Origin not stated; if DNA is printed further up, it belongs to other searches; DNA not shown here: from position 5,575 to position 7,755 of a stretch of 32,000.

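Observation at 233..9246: Coupled operon built around two cytochrome bd-like paralogs, with no CydB and a set of unusual periplasmic partners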

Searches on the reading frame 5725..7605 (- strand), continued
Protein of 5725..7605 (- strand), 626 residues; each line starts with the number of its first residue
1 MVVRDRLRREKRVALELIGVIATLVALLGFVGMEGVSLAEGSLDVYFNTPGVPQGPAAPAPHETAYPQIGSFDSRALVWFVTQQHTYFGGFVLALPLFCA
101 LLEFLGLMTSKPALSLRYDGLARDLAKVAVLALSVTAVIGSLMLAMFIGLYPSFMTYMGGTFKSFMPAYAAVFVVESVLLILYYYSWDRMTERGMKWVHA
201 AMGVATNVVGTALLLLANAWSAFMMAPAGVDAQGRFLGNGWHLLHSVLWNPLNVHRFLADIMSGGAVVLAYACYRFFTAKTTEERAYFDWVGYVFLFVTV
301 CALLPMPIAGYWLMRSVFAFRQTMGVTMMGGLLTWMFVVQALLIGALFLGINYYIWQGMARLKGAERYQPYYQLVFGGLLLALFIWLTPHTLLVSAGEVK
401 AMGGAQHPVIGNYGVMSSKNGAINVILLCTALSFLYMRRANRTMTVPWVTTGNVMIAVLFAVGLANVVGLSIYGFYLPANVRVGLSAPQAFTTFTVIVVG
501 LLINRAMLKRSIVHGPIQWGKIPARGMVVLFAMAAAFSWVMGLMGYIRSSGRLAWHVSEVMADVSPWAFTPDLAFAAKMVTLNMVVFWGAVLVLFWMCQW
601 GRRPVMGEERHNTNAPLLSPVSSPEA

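Call 73: find_encoding_contigs(protein=P0482, flank=10000, max_places=1)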
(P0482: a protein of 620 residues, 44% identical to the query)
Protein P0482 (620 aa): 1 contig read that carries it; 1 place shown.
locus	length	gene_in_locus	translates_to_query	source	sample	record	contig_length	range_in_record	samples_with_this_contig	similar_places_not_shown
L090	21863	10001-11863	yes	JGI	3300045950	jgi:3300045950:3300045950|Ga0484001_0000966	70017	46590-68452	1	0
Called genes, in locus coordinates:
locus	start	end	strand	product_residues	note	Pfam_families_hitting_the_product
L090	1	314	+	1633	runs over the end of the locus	PF07731:Cu-oxidase_2 (faint), PF07732:Cu-oxidase_3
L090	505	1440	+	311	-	PF14686:fn3_3 (weak), PF13620:CarboxypepD_reg (weak)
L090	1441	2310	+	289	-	PF13620:CarboxypepD_reg (faint)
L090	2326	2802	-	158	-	-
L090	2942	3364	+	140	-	-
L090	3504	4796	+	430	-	PF00709:Adenylsucc_synt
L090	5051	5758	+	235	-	PF25231:DUF7847 (faint)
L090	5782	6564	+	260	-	PF13620:CarboxypepD_reg (weak)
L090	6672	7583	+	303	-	PF03781:FGE-sulfatase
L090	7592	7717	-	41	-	-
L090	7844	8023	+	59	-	-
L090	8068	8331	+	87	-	-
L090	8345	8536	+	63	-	-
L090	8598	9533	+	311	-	PF03781:FGE-sulfatase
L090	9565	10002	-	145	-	-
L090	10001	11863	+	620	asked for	PF01654:Cyt_bd_oxida_I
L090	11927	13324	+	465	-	-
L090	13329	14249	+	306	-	PF13442:Cytochrome_CBB3 (weak), PF00034:Cytochrom_C (faint)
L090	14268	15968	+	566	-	PF13442:Cytochrome_CBB3, PF00034:Cytochrom_C, PF13442:Cytochrome_CBB3 (weak), PF00034:Cytochrom_C (weak), PF09459:EB_dh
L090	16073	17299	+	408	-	PF03453:MoeA_N, PF00994:MoCF_biosynth, PF03454:MoeA_C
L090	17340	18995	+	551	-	PF03485:Arg_tRNA_synt_N, PF00750:tRNA-synt_1d, PF05746:DALR_1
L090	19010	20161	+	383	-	PF01702:TGT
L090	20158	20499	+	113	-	PF02699:YajC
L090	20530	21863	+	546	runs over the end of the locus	PF07549:Sec_GG (weak), PF21760:SecD_1st, PF22599:SecDF_P1_head, PF03176:MMPL (weak), PF02355:SecD_SecF_C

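Call 86: predict_structure(alignment_id=A3)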
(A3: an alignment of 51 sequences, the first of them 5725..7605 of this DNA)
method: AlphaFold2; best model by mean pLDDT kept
length: 626 residues; sequences in the alignment: 51
mean_pLDDT: 78.2   pTM: 0.77
mean pLDDT of the five models: 78.2, 77.3, 76.6, 74.9, 74.9
residues with pLDDT >= 90: 161; 70-90: 310; 50-70: 98; < 50: 57
segments of 3 or more residues with pLDDT < 50: 33-36, 322-330, 402-414, 553-557, 602-626
pLDDT, mean of each block of 10 residues (from residue 1): 68 83 71 52 81 82 59 76 87 89 88 82 88 91 88 84 86 93 91 88 93 83 75 84 65 78 88 90 88 87 75 60 43 68 88 90 88 90 82 55 43 59 91 92 92 96 94 75 75 93 93 87 91 89 72 50 59 76 91 85 37 39 33
secondary structure, 60 per line:
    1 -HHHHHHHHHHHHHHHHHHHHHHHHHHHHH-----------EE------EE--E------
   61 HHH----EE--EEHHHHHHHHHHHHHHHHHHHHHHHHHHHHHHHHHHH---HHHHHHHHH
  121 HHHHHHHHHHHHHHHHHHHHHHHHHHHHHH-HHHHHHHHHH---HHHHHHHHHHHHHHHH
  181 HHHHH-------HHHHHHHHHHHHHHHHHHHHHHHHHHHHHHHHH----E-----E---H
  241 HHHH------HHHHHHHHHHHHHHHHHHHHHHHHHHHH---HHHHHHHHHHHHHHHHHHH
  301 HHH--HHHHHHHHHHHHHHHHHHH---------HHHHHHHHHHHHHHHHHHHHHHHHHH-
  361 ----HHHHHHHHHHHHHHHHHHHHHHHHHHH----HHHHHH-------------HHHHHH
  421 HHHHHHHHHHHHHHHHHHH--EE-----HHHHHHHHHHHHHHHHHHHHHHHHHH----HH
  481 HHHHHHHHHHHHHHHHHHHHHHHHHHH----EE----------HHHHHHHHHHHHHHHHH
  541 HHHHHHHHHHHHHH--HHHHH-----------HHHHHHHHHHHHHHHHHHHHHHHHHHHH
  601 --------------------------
elements in order: H2-30 H74-108 H112-150 H152-161 H165-185 H193-225 H240-244 H251-278 H282-303 H306-324 H334-359 H365-391 H396-401 H415-439 H449-474 H479-507 H524-554 H557-561 H573-600

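Call 88: fold_search(model_id=the predicted structure, library=pdb)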
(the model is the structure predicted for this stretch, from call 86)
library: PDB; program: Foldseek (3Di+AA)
matches with E <= 10: 458; with E <= 0.001: 10
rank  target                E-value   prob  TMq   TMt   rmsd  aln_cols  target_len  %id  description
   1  7oy2_C                7.2e-08  1.00  0.41  0.55  18.6       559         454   14  High resolution structure of cytochrome bd-II oxidase from E. coli (released 2021-12-15)
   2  7ose_A                4.8e-07  1.00  0.39  0.48  18.6       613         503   13  cytochrome bd-II type oxidase with bound aurachin D (released 2021-11-17)
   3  6rx4_A                5.6e-07  1.00  0.41  0.52  18.9       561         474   13  THE STRUCTURE OF BD OXIDASE FROM ESCHERICHIA COLI (released 2019-11-20)
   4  6rko_A                1.5e-06  1.00  0.38  0.51  18.1       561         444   12  Cryo-EM structure of the E. coli cytochrome bd-I oxidase at 2.68 A resolution (released 2019-10-16)
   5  8b4o_A                2.5e-06  1.00  0.37  0.50  14.8       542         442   14  Cryo-EM structure of cytochrome bd oxidase from C. glutamicum (released 2022-12-28)
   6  7nkz_A                1.0e-05  1.00  0.37  0.50  19.4       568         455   11  Cryo-EM structure of the cytochrome bd oxidase from M. tuberculosis at 2.5 A resolution (released 2021-09-22)
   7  9fka_A                1.6e-05  1.00  0.34  0.46  22.7       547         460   12  Cryo-EM structure of the reduced cytochrome bd oxidase from M. tuberculosis (released 2025-02-12)
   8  9r2g_A                2.8e-05  1.00  0.35  0.57  19.8       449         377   15  Cytochrome bd II oxidase qOR-2 type from Mycobacterium smegmatis (released 2026-03-04)
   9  7d5i_A                4.3e-05  1.00  0.39  0.52  17.3       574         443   12  Structure of Mycobacterium smegmatis bd complex in the apo-form. (released 2021-06-23)
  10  5doq_A                4.7e-05  1.00  0.39  0.54  13.2       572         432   13  The structure of bd oxidase from Geobacillus thermodenitrificans (released 2016-05-04)
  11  7crz                  3.9e-02  0.33  0.14  0.17  25.1       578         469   13  Crystal structure of human glucose transporter GLUT3 bound with C3361 (released 2021-01-13)
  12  9a6h_B                7.1e-02  0.28  0.12  0.15  23.2       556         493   15  Integrative model of MRPA-MRPD by crosslinking MS and deep learning (released 2024-09-18)
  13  2y5y_A                1.0e-01  0.15  0.10  0.14  24.7       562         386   11  Crystal structure of LacY in complex with an affinity inactivator (released 2011-06-15)
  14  9q8i_L                1.1e-01  0.15  0.13  0.14  26.5       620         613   14  Cryo-EM structure of E. coli complex I variant V96P/N142M (NuoE) (released 2025-11-05)
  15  9b49_A                1.2e-01  0.20  0.13  0.17  26.1       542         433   11  K459Q variant of P. indica phosphate transporter (released 2025-03-26)
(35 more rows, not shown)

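Call 94: find_related_loci(query=A4, collection=metagenome_contigs, flank=10000)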
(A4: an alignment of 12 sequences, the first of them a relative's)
Query A4 (659 aa) in metagenome_contigs; peptide patterns used: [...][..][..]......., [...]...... (x = any residue, [..] = any of these).
600 stretches matched a pattern (row limit reached: there are more); 543 encode a relative of the query (tblastn E <= 1e-3); the best 80 are kept; 80 distinct loci.
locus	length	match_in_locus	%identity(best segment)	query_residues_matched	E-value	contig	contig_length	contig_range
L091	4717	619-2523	52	31-655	0e+0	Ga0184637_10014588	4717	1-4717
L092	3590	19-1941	51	34-658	0e+0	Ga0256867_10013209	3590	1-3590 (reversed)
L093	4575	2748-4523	52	12-653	0e+0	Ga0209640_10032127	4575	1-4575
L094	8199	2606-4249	51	50-656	0e+0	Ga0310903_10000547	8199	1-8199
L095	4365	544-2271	50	28-658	0e+0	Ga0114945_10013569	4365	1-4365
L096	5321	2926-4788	51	39-653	0e+0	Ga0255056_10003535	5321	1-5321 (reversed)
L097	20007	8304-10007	52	28-643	0e+0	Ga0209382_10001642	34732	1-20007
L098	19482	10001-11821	50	49-643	0e+0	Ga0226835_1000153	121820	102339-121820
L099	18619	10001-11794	50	7-653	0e+0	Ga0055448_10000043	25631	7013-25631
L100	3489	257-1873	51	50-659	0e+0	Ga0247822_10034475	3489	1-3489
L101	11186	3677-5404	50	40-659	0e+0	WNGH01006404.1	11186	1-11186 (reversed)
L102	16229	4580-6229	50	47-654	0e+0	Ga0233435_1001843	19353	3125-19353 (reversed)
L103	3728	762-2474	49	25-654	0e+0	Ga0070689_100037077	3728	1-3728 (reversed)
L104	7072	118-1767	50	47-654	0e+0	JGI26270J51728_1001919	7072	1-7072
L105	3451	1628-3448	50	49-643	0e+0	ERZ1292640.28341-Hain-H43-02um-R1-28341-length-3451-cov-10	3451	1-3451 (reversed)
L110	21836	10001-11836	49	49-648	0e+0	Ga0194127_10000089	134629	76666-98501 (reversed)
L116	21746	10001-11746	49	37-656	0e+0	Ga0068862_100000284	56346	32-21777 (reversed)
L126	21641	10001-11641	51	40-643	0e+0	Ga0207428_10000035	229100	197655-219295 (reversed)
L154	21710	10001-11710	48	28-651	2e-175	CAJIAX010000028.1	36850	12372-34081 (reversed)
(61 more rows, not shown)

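Call 97: search_protein_families(library=pfam, proteins=[L154:6326-8569:+, L116:6430-8619:+, L116:8659-10020:+, L102:9651-10985:+, L102:12017-14443:+, L110:17500-18873:+, L110:1529-4879:-, L110:2-1495:-, L126:2366-5233:+, L154:1285-3447:-], max_evalue=0.0001)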
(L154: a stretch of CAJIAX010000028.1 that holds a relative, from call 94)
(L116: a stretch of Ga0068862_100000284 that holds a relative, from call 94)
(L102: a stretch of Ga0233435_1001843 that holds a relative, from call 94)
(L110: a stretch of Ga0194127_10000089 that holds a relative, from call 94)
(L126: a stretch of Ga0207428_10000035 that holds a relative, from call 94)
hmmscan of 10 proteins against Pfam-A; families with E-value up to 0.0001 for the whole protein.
L154:6326-8569:+ (748 aa): 2 families
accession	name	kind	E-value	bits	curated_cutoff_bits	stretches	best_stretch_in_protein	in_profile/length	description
PF00582.32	Usp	-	1.3e-29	104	24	2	285-440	6-140/141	Universal stress protein family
PF08369.16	PCP_red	-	3.6e-11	43.4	32.5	1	612-656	1-45/45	Proto-chlorophyllide reductase 57 kD subunit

L116:6430-8619:+ (730 aa): 2 families
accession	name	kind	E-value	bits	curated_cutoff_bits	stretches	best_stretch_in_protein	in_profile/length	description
PF00582.32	Usp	-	3.4e-31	109.1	24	2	287-443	4-139/141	Universal stress protein family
PF08369.16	PCP_red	-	6.2e-19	68.2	32.5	2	467-510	1-44/45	Proto-chlorophyllide reductase 57 kD subunit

L116:8659-10020:+ (454 aa): 4 families
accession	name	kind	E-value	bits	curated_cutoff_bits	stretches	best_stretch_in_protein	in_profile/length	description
PF04055.27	Radical_SAM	-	1.2e-24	87.8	29.5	1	41-199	2-165/166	Radical SAM superfamily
PF08369.16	PCP_red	-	8.5e-14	51.8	32.5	1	392-436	1-45/45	Proto-chlorophyllide reductase 57 kD subunit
PF13186.11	SPASM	-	4.1e-09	37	21.5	1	278-336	1-66/67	Iron-sulfur cluster-binding domain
PF13353.11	Fer4_12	-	5.1e-05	24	22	1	44-124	13-94/137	4Fe-4S single cluster domain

L102:9651-10985:+ (445 aa): 3 families
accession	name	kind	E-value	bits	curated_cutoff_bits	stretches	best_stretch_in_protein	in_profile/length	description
PF04055.27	Radical_SAM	-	4.9e-24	85.8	29.5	1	27-188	1-166/166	Radical SAM superfamily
PF08369.16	PCP_red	-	4.3e-10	39.9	32.5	1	384-413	1-30/45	Proto-chlorophyllide reductase 57 kD subunit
PF13186.11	SPASM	-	8e-10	39.3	21.5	1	269-328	1-67/67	Iron-sulfur cluster-binding domain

L102:12017-14443:+ (809 aa): 5 families
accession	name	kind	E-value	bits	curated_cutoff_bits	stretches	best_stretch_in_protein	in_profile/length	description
PF08369.16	PCP_red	-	9.7e-50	166.8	32.5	5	751-788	1-38/45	Proto-chlorophyllide reductase 57 kD subunit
PF00582.32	Usp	-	2.3e-36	125.9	24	2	3-163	1-141/141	Universal stress protein family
PF21349.2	RUBY_RBDX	-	3.8e-08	33.1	26.5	1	427-453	2-29/30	Rubrerythrin, rubredoxin-like domain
PF01155.25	HypA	-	1.1e-07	32.3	28.9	0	581-675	13-109/112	Hydrogenase/urease nickel incorporation, metallochaperone, hypA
PF23455.1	DUF7129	-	2.7e-05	24.2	30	0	633-661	7-36/45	Domain of unknown function (DUF7129)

L110:17500-18873:+ (458 aa): 2 families
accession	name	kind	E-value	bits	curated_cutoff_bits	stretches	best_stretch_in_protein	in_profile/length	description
PF00582.32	Usp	-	3e-37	128.7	24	2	12-172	1-141/141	Universal stress protein family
PF08369.16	PCP_red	-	2.9e-14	53.2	32.5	1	402-446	1-45/45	Proto-chlorophyllide reductase 57 kD subunit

L110:1529-4879:- (1117 aa): 29 families (the best 25 are shown)
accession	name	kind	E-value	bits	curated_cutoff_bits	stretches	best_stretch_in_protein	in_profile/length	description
PF07719.23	TPR_2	-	2.4e-122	389.6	27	9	151-182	2-33/34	Tetratricopeptide repeat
PF00515.34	TPR_1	-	1.3e-109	354.4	27.8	5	48-80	1-33/34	Tetratricopeptide repeat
PF13414.12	TPR_11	-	4.6e-91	298.7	26.8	7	125-161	3-39/42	TPR repeat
PF14559.12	TPR_19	-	8e-77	254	25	7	364-423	1-59/68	Tetratricopeptide repeat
PF13432.12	TPR_16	-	7.5e-75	247.3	32.7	5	20-79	3-62/65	Tetratricopeptide repeat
PF13424.12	TPR_12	-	2.5e-62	207.5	30.1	4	118-179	5-74/77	Tetratricopeptide repeat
PF13181.12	TPR_8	-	2.9e-59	192.6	25.7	0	219-251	2-34/34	Tetratricopeptide repeat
PF13431.12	TPR_17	-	4.3e-58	189.2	24.4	0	445-476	2-33/34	Tetratricopeptide repeat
PF13428.12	TPR_14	-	2.8e-55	179.4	23.5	0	426-463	5-42/44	Tetratricopeptide repeat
PF12895.13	ANAPC3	-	4.9e-50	168.2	27.2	4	368-446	3-80/82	Anaphase-promoting complex, cyclosome, subunit 3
PF13174.12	TPR_6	-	2.9e-40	134.6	26.3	0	424-454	2-32/33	Tetratricopeptide repeat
PF23914.1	TPR_CcmH_CycH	-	1.1e-37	129.8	42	1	353-449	49-148/158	Cytochrome c-type biogenesis protein H TPR domain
PF13176.12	TPR_7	-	3.3e-37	123.8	27.9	0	325-349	4-30/36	Tetratricopeptide repeat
PF24575.1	TPR_Slam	-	6.9e-29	100.8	35.2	0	191-239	54-102/104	Surface lipoprotein assembly modifier, N-terminal TPR repeats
PF13371.12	TPR_9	-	1.1e-28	99.5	35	0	159-219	4-64/73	Tetratricopeptide repeat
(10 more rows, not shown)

L110:2-1495:- (498 aa): 2 families
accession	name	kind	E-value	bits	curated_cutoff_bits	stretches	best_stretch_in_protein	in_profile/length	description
PF08668.18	HDOD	-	1.6e-59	201.1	22.9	1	36-231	1-196/196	HDOD domain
PF00990.26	GGDEF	-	1.3e-39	136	23.8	1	363-493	1-133/161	Diguanylate cyclase, GGDEF domain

L126:2366-5233:+ (956 aa): 0 families

L154:1285-3447:- (721 aa): 1 family
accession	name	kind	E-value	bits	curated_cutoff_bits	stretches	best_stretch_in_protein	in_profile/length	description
PF04338.18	DUF481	-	5e-16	59.8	21.1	1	495-721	1-210/210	Protein of unknown function, DUF481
